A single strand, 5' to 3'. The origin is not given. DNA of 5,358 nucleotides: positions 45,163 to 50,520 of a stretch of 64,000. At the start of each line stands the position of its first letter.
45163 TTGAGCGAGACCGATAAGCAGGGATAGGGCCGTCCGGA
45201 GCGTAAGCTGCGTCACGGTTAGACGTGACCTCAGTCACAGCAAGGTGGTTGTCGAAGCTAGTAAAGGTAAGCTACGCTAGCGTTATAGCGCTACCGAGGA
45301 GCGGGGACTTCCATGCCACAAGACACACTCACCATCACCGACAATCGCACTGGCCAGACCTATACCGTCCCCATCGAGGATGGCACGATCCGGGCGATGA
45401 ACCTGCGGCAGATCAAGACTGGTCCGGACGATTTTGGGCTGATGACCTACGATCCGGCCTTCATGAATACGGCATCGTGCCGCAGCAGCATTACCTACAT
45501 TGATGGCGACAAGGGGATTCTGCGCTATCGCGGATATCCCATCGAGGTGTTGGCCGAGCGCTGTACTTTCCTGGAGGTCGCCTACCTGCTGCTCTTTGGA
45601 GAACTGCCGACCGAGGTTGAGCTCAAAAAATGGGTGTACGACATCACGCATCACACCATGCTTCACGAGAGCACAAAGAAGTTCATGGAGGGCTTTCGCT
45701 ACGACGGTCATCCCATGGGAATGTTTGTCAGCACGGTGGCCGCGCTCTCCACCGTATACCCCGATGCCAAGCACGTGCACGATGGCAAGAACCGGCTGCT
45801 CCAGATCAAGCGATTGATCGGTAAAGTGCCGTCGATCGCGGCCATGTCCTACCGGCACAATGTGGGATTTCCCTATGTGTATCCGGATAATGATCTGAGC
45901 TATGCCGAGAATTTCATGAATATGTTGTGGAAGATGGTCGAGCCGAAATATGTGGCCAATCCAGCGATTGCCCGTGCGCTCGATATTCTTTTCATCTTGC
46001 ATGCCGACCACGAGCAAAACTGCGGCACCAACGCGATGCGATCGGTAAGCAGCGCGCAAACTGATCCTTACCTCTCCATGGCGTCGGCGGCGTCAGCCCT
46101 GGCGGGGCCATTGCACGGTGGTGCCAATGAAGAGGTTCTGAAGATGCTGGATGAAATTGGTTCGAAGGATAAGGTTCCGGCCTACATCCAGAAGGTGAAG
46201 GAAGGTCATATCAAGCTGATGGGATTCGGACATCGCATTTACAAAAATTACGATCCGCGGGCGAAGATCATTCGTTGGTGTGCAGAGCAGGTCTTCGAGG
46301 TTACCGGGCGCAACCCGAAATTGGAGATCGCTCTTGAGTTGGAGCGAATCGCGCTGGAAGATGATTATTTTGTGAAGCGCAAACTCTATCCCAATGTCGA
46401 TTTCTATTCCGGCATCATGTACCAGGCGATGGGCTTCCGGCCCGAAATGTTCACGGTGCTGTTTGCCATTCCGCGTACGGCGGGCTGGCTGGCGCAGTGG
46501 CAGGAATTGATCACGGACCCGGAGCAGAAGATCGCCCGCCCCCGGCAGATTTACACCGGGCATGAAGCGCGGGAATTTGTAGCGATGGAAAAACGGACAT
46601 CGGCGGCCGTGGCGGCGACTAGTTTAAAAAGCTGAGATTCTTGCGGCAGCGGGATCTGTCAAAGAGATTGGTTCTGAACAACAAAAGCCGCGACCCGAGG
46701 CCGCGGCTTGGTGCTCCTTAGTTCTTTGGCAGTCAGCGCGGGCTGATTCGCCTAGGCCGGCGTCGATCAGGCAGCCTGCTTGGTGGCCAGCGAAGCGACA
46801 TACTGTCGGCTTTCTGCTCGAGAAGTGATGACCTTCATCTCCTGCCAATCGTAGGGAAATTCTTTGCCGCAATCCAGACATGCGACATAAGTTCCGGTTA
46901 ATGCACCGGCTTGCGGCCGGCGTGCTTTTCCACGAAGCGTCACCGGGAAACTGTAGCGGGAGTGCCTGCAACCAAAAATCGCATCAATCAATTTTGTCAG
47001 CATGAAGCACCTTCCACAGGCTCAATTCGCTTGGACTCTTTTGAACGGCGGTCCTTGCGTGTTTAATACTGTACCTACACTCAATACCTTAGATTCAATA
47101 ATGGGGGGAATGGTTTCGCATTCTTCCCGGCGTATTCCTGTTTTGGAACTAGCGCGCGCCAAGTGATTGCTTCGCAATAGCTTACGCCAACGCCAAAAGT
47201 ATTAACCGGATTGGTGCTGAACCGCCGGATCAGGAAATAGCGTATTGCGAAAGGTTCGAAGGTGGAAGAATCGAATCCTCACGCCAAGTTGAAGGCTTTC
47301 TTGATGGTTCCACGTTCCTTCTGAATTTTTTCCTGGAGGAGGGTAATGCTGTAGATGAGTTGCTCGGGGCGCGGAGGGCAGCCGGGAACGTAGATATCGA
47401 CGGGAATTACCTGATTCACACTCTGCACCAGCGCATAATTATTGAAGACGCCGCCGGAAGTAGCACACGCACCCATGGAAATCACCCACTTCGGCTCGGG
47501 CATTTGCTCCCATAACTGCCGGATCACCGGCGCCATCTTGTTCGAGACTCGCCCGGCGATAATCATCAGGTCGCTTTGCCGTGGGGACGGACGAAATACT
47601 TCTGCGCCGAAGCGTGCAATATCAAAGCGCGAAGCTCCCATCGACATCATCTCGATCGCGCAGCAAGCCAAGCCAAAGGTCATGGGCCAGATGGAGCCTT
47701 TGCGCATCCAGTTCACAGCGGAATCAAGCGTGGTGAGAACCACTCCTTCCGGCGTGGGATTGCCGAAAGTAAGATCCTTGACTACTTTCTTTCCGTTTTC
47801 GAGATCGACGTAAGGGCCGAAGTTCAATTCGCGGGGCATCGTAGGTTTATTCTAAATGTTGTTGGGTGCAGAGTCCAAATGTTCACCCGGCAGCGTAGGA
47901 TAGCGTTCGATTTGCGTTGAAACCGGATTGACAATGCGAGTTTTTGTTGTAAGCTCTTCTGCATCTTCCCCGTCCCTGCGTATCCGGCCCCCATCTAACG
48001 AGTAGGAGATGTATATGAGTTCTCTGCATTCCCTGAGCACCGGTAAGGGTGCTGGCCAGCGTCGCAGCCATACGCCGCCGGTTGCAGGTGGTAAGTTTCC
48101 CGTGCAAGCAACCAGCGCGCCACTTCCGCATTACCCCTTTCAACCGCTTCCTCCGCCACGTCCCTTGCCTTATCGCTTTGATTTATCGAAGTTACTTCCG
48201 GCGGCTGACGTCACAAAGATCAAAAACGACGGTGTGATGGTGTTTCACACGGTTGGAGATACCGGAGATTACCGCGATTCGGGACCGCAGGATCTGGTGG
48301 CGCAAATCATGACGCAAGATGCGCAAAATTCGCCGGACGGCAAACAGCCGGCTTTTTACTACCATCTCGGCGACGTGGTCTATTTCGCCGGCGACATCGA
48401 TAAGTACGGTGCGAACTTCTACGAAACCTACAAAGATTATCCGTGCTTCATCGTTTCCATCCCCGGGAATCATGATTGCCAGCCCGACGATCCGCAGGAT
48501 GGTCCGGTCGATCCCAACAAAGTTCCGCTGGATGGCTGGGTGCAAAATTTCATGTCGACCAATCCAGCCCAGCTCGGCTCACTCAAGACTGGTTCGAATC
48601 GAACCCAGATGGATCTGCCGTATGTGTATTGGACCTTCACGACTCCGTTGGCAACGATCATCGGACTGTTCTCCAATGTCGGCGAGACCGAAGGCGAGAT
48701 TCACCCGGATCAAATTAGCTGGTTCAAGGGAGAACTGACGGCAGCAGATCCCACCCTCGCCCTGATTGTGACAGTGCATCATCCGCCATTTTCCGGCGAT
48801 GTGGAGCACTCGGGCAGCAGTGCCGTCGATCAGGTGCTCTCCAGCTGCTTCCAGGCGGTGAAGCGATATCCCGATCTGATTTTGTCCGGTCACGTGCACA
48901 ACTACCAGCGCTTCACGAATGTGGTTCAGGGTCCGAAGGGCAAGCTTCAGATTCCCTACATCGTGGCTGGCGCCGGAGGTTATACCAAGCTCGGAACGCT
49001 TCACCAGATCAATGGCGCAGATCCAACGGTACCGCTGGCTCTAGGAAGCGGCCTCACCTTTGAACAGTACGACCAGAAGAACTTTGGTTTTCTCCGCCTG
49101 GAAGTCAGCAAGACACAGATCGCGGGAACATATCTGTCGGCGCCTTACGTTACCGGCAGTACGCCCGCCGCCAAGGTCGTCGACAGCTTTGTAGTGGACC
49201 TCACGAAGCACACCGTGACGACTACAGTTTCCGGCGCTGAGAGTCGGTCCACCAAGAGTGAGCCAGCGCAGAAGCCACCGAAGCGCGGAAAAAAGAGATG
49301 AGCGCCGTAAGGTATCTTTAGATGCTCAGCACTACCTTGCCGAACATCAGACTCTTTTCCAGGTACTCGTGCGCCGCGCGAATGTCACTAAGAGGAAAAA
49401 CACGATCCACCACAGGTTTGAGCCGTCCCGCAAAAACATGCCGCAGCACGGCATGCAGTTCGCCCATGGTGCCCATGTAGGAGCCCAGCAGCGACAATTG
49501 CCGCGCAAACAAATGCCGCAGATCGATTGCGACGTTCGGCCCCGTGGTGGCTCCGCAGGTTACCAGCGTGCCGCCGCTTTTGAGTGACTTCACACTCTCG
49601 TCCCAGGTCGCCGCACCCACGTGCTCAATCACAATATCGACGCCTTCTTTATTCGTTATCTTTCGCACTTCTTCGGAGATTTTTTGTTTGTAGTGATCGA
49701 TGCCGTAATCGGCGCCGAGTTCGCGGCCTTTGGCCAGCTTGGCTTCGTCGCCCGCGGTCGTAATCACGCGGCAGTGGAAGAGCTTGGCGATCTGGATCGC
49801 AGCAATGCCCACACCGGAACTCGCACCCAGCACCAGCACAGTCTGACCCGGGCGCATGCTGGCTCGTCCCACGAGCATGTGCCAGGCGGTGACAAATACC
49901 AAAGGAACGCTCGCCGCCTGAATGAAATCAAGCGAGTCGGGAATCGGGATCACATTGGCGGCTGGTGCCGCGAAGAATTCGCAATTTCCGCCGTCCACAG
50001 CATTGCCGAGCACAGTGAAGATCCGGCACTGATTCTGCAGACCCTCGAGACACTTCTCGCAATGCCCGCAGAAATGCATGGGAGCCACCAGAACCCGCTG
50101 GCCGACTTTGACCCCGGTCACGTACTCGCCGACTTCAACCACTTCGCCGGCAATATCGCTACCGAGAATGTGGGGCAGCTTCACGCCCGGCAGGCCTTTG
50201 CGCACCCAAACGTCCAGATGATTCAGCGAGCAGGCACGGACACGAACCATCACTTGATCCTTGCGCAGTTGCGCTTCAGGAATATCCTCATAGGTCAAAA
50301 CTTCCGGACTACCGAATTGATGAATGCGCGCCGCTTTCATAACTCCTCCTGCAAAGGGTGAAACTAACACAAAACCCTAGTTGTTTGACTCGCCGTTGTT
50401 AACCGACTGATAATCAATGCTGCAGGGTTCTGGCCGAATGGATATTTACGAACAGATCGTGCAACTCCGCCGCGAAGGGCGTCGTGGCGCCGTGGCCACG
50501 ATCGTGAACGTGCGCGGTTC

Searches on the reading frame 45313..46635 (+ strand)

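Call 58: search_protein_families(library=pfam, proteins=[window:45313-46635:+], max_evalue=0.00001)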
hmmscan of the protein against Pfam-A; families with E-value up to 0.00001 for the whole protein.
window:45313-46635:+ (440 aa): 1 family
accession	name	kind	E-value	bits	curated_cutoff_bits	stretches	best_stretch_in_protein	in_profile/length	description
PF00285.26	Citrate_synt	-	5.1e-133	444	27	1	50-411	2-357/357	Citrate synthase, C-terminal domain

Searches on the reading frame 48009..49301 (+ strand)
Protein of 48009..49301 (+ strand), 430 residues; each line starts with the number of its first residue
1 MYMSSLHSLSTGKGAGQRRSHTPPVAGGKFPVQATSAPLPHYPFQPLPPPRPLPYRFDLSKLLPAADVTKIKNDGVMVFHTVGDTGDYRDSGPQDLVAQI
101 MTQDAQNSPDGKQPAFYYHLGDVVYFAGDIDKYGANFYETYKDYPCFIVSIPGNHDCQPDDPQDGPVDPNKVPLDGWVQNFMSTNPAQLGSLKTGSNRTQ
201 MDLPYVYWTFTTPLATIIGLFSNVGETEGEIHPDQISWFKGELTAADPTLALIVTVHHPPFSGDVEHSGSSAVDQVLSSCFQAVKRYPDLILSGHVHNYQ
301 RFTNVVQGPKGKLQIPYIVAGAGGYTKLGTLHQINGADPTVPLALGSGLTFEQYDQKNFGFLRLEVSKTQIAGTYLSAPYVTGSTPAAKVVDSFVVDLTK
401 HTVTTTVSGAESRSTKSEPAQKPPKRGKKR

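Call 58: search_protein_families(library=pfam, proteins=[window:48009-49301:+], max_evalue=0.00001)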
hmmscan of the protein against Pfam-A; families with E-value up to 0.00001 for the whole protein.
window:48009-49301:+ (430 aa): 1 family
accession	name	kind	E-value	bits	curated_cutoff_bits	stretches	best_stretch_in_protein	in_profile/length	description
PF00149.33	Metallophos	-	7.3e-10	40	21.5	1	82-299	6-191/191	Calcineurin-like phosphoesterase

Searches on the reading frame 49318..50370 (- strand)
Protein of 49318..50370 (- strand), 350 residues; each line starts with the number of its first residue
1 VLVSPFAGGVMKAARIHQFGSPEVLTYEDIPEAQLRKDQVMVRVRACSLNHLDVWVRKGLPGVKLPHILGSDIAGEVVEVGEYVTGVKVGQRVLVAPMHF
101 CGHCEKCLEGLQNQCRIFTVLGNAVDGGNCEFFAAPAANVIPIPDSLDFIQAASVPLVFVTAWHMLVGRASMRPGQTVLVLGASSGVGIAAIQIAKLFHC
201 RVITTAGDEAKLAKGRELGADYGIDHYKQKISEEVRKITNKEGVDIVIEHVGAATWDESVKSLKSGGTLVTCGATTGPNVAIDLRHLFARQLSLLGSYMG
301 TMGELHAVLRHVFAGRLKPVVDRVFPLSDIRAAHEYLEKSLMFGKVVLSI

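Call 58: search_protein_families(library=pfam, proteins=[window:49318-50370:-], max_evalue=0.00001)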
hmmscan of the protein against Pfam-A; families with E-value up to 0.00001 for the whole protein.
window:49318-50370:- (350 aa): 3 families
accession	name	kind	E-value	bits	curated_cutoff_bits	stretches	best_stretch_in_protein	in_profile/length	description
PF00107.32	ADH_zinc_N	-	2.9e-33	115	31.8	1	186-311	1-126/129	Zinc-binding dehydrogenase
PF08240.17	ADH_N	-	6.3e-30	103.9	23.5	1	37-145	2-104/104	Alcohol dehydrogenase GroES-like domain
PF13602.12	ADH_zinc_N_2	-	3.8e-22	80.1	27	1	218-348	1-134/134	Zinc-binding dehydrogenase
